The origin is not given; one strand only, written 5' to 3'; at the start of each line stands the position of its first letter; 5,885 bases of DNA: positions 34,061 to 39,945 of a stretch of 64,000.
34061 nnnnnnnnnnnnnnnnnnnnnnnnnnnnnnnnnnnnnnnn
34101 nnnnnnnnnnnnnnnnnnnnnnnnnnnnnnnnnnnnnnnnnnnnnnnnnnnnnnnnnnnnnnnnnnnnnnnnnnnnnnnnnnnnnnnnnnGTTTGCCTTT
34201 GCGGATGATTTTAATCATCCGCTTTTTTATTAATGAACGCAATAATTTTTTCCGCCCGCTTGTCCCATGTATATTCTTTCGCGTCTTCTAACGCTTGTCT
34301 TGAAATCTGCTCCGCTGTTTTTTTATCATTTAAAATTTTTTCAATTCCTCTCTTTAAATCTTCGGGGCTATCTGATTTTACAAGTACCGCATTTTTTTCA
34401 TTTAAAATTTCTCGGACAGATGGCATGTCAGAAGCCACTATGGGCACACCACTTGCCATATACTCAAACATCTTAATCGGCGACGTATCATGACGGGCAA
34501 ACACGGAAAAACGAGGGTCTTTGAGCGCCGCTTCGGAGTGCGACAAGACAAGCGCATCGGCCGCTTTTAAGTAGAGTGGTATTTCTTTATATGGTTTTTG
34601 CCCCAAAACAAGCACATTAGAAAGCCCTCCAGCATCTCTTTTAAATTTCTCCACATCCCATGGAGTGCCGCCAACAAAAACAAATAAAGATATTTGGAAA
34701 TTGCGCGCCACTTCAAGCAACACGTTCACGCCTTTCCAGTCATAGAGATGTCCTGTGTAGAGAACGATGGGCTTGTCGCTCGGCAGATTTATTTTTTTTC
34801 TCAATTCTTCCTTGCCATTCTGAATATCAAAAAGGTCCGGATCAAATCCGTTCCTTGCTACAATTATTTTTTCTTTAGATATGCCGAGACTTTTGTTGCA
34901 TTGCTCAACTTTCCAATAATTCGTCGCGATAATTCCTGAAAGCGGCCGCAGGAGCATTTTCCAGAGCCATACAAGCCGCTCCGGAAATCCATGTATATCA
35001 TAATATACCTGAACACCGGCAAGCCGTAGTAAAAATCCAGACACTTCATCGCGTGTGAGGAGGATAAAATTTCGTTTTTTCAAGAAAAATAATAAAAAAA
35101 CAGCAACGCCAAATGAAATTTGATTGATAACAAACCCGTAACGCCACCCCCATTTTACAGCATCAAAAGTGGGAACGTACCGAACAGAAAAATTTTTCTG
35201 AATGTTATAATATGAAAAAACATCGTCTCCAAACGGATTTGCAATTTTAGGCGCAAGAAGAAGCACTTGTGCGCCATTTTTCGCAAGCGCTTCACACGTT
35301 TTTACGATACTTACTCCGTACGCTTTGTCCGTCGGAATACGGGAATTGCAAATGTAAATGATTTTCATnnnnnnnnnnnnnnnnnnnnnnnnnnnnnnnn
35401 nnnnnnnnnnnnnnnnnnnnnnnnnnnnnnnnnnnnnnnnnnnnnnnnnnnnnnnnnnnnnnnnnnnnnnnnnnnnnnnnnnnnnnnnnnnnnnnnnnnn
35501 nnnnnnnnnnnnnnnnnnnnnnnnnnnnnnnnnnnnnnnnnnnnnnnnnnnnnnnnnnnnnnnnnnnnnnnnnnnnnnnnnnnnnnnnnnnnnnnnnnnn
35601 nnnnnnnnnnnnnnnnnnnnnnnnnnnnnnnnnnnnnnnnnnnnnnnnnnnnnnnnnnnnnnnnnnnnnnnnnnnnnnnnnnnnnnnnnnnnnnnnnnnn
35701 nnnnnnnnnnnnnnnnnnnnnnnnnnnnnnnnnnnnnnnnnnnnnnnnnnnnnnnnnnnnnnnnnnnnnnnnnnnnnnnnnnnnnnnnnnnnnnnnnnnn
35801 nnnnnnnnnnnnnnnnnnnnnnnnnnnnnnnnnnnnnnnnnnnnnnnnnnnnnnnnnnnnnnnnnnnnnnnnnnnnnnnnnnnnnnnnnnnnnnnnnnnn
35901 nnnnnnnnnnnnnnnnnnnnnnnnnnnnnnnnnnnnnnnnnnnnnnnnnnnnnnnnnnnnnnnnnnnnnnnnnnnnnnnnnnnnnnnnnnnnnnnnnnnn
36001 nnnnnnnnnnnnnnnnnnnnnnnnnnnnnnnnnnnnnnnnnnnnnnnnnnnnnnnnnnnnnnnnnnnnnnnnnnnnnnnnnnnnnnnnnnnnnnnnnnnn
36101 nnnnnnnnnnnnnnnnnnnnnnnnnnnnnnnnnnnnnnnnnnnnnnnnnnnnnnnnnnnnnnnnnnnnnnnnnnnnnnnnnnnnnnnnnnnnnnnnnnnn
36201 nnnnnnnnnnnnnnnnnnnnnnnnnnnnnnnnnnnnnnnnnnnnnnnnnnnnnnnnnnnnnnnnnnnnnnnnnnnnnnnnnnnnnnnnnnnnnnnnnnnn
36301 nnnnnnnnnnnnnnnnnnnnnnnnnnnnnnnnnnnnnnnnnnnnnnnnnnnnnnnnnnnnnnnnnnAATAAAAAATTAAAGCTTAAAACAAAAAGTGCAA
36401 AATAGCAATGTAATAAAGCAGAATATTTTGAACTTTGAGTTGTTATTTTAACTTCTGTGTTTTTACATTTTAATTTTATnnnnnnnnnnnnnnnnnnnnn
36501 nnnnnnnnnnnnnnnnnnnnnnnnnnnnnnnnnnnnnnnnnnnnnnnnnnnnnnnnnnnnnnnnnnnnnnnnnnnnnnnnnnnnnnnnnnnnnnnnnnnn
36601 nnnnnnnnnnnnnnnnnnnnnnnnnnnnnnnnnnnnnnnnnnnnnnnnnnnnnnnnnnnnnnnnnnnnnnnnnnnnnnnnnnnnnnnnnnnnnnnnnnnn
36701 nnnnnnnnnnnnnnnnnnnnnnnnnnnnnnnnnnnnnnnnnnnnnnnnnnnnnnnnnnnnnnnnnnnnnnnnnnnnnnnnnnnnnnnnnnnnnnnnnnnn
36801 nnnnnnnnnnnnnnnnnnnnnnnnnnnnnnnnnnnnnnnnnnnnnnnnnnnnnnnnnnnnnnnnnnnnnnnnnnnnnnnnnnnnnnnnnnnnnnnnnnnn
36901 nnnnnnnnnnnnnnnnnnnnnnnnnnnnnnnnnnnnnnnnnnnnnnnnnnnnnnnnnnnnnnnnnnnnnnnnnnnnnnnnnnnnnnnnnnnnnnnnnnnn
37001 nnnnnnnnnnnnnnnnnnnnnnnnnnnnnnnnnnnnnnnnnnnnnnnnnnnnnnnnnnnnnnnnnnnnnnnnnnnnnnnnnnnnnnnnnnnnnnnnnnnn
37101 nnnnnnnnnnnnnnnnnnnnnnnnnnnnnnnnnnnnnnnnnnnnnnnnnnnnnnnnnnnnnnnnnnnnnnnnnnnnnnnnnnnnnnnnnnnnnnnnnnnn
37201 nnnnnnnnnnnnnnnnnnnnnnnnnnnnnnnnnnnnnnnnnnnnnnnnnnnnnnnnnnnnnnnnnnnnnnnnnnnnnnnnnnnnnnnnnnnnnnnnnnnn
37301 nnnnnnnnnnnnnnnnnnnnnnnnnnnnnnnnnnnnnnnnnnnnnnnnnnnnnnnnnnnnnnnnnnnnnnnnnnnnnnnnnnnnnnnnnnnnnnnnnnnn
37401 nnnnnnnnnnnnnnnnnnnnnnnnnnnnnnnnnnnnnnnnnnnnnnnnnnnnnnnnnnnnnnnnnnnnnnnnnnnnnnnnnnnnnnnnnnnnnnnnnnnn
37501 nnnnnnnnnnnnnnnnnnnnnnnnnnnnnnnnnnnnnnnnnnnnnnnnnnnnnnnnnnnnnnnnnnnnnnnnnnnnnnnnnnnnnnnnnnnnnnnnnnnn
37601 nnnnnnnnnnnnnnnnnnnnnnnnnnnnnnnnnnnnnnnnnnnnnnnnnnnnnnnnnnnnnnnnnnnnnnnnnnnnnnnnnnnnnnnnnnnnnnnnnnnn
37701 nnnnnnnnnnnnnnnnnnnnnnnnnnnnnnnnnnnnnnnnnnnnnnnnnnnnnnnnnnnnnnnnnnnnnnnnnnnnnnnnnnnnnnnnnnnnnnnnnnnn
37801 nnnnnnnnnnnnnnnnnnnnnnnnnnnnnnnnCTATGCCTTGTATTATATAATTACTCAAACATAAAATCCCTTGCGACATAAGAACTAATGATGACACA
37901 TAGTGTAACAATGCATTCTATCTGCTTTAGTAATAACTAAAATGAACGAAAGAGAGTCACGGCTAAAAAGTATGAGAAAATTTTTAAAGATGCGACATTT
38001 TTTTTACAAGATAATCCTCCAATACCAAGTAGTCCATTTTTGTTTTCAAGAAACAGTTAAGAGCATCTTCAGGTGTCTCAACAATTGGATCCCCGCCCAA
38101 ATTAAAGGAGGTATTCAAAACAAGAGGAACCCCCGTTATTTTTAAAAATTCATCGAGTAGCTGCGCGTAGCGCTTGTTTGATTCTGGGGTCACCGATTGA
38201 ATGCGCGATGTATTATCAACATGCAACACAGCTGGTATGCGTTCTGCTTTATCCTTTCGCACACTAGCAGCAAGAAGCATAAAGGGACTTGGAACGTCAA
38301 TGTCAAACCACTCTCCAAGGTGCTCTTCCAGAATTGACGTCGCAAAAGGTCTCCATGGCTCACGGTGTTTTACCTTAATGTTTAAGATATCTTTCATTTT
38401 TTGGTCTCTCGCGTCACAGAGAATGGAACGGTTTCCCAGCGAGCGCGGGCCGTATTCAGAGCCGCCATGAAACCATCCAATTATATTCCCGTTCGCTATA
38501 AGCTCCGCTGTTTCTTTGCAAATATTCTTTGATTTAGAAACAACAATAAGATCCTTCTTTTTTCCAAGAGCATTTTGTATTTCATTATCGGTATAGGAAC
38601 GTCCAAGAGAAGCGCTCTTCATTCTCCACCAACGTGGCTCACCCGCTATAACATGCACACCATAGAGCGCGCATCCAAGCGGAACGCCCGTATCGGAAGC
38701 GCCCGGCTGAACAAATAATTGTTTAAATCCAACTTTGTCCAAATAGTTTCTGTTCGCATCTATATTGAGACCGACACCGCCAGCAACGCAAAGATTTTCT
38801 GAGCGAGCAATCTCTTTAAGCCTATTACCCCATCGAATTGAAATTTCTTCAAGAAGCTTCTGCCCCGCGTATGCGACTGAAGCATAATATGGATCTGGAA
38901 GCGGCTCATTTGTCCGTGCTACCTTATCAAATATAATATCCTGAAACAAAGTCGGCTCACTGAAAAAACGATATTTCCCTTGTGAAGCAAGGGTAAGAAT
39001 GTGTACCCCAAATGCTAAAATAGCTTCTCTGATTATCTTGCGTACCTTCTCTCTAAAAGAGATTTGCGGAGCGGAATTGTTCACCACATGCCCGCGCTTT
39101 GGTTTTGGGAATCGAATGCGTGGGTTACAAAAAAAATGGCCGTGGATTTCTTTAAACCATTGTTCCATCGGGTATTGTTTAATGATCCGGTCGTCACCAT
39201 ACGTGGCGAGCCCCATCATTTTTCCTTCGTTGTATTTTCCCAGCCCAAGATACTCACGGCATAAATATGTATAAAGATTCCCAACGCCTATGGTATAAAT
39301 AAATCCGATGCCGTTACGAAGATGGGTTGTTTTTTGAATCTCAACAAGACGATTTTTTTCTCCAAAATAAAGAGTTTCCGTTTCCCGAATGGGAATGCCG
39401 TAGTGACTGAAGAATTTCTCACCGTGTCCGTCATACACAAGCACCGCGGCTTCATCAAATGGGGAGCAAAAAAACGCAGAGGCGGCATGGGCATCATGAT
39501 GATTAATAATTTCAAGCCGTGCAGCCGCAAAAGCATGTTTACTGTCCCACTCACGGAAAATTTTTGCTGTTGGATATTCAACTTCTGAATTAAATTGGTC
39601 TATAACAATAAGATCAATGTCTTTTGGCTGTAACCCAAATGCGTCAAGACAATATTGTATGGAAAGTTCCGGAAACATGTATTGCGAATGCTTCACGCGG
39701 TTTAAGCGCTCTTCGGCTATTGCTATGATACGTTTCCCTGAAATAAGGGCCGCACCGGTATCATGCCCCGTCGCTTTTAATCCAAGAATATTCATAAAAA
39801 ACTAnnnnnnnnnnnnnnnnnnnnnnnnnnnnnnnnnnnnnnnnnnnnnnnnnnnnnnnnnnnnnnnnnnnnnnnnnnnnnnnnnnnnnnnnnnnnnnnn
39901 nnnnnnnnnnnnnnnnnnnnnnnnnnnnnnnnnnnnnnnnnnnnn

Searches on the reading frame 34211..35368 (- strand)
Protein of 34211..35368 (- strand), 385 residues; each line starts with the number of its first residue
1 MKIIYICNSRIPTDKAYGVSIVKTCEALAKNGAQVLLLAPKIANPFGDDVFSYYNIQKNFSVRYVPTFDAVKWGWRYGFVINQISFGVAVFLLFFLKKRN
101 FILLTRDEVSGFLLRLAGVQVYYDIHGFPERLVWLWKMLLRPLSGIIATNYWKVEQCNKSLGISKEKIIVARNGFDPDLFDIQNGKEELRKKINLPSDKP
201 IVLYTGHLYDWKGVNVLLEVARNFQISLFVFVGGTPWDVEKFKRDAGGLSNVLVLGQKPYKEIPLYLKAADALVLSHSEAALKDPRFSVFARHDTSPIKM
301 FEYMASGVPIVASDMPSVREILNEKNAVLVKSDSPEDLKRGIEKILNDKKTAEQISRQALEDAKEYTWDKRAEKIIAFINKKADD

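Call 42: search_protein_families(library=pfam, proteins=[window:34211-35368:-])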
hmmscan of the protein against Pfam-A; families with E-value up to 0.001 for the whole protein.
window:34211-35368:- (385 aa): 4 families
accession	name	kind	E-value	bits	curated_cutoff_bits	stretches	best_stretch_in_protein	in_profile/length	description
PF00534.26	Glycos_transf_1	-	1.7e-27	96.5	26.4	1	186-359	2-169/172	Glycosyl transferases group 1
PF13692.12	Glyco_trans_1_4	-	6.8e-19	69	27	1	200-348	2-142/142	Glycosyl transferases group 1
PF13524.12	Glyco_trans_1_2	-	1.1e-12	48.6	25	1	236-376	23-143/144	Glycosyl transferase-like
PF13439.12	Glyco_transf_4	-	8.7e-06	26.3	28.5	1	19-178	6-169/170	Glycosyltransferase Family 4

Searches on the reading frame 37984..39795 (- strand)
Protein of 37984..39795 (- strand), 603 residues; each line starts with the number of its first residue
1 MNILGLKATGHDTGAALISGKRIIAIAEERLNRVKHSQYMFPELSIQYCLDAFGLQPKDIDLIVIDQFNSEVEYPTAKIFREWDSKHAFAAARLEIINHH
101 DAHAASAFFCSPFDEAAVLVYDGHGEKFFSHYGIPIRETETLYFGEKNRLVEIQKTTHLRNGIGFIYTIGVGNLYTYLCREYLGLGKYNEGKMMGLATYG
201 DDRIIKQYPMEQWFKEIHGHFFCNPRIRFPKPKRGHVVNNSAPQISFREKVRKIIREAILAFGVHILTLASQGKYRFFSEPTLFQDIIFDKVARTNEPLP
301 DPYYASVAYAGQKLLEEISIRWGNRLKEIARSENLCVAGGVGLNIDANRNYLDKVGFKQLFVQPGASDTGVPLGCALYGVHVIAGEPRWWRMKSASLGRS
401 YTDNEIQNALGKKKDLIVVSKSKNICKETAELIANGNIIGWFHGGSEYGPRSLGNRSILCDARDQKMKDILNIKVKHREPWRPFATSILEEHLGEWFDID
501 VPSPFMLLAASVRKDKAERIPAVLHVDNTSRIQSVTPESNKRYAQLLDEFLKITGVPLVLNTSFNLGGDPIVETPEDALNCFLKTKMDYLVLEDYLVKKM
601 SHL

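Call 42: search_protein_families(library=pfam, proteins=[window:37984-39795:-])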
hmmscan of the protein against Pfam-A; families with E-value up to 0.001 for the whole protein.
window:37984-39795:- (603 aa): 2 families
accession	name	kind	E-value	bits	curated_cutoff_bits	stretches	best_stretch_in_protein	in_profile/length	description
PF16861.10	Carbam_trans_C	-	4.5e-69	231.8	27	1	430-599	1-170/170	Carbamoyltransferase C-terminus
PF02543.21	Carbam_trans_N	-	1.4e-39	137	24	2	93-377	126-346/346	Carbamoyltransferase N-terminus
